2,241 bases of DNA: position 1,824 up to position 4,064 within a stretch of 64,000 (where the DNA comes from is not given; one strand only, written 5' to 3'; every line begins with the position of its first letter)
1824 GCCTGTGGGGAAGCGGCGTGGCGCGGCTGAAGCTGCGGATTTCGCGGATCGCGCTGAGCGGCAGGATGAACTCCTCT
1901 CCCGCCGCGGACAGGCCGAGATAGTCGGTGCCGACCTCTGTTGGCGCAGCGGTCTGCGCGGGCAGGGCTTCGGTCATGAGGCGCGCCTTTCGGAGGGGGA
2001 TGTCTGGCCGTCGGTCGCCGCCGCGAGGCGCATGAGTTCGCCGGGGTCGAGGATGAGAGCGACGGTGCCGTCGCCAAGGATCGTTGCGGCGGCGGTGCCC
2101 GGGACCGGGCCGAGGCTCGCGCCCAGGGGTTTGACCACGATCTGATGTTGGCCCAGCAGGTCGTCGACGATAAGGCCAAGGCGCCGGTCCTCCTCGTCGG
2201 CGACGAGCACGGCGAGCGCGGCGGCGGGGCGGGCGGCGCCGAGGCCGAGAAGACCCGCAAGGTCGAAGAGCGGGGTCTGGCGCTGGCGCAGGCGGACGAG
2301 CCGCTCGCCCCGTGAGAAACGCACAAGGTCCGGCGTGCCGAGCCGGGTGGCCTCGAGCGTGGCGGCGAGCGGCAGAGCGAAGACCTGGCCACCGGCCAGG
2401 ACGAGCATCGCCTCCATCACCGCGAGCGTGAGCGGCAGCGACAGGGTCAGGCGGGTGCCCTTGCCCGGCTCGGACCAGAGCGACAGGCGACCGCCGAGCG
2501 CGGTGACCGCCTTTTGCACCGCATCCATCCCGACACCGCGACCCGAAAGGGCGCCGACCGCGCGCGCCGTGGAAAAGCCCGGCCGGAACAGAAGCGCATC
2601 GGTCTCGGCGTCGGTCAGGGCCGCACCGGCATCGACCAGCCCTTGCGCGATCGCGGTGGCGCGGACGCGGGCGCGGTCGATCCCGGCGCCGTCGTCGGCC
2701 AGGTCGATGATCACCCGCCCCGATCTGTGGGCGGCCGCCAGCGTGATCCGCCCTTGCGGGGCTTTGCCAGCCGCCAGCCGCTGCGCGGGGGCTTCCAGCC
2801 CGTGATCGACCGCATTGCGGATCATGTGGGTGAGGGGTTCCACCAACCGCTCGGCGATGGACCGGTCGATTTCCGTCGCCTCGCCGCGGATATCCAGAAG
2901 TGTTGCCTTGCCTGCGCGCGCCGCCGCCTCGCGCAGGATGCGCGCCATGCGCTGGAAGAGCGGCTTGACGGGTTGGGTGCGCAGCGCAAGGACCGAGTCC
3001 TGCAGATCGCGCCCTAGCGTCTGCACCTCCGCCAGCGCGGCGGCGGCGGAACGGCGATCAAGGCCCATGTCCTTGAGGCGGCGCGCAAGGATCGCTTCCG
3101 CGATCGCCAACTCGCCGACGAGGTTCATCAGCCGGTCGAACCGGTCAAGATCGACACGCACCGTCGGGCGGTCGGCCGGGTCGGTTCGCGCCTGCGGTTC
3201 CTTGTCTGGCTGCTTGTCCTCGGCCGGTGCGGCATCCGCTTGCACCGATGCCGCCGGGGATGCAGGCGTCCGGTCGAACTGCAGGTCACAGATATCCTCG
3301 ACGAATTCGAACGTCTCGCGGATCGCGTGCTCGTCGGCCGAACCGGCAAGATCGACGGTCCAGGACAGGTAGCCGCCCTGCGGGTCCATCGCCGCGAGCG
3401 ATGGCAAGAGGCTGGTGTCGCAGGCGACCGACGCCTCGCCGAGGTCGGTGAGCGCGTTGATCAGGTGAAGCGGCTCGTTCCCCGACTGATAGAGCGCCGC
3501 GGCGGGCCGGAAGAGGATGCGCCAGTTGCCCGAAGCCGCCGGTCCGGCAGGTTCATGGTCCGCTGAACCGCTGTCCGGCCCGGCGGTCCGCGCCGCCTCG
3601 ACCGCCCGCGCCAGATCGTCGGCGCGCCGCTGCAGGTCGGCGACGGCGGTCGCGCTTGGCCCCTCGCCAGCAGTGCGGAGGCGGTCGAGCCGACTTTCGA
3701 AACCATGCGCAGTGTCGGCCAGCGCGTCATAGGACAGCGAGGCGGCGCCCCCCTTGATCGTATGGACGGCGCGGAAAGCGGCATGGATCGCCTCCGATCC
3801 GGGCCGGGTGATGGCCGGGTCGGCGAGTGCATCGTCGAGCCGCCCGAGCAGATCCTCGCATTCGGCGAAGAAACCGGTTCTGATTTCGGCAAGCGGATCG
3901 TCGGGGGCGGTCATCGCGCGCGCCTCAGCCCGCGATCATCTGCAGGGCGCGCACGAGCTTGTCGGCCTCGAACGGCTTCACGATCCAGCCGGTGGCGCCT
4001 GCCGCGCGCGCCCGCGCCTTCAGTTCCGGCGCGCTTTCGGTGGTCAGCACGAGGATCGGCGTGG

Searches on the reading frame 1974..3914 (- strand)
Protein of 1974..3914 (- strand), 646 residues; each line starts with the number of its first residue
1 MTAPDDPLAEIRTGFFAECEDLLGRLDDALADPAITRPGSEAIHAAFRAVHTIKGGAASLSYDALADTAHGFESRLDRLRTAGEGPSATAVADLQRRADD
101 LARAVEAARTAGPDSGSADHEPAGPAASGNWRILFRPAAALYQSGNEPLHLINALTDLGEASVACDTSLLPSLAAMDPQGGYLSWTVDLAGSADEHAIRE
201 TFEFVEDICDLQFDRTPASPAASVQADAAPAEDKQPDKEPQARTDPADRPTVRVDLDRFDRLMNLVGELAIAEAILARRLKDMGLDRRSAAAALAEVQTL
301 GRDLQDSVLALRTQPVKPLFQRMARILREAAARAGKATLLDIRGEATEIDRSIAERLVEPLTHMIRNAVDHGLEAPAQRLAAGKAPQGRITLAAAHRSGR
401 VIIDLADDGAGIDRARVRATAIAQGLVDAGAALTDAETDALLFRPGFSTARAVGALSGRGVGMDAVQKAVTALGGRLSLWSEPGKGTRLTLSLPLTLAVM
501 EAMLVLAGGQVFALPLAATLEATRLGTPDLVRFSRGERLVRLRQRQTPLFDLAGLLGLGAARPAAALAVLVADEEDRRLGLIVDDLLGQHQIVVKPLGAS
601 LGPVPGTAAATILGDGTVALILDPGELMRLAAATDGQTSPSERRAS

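Call 60: search_protein_families(library=pfam, proteins=[window:1974-3914:-], max_evalue=0.00001)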
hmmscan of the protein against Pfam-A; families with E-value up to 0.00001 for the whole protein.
window:1974-3914:- (646 aa): 4 families
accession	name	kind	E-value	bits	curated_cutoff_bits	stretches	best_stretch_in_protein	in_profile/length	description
PF01584.24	CheW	-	3.1e-23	82.4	23.5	1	502-629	2-135/138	CheW-like domain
PF02518.31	HATPase_c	-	8.9e-17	62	26.4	1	359-496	4-110/111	Histidine kinase-, DNA gyrase B-, and HSP90-like ATPase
PF02895.20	H-kinase_dim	-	1.1e-13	51.9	23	1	251-310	3-67/68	Signal transducing histidine kinase, homodimeric domain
PF01627.28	Hpt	-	1.7e-13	51.1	24.6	1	11-102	2-82/84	Hpt domain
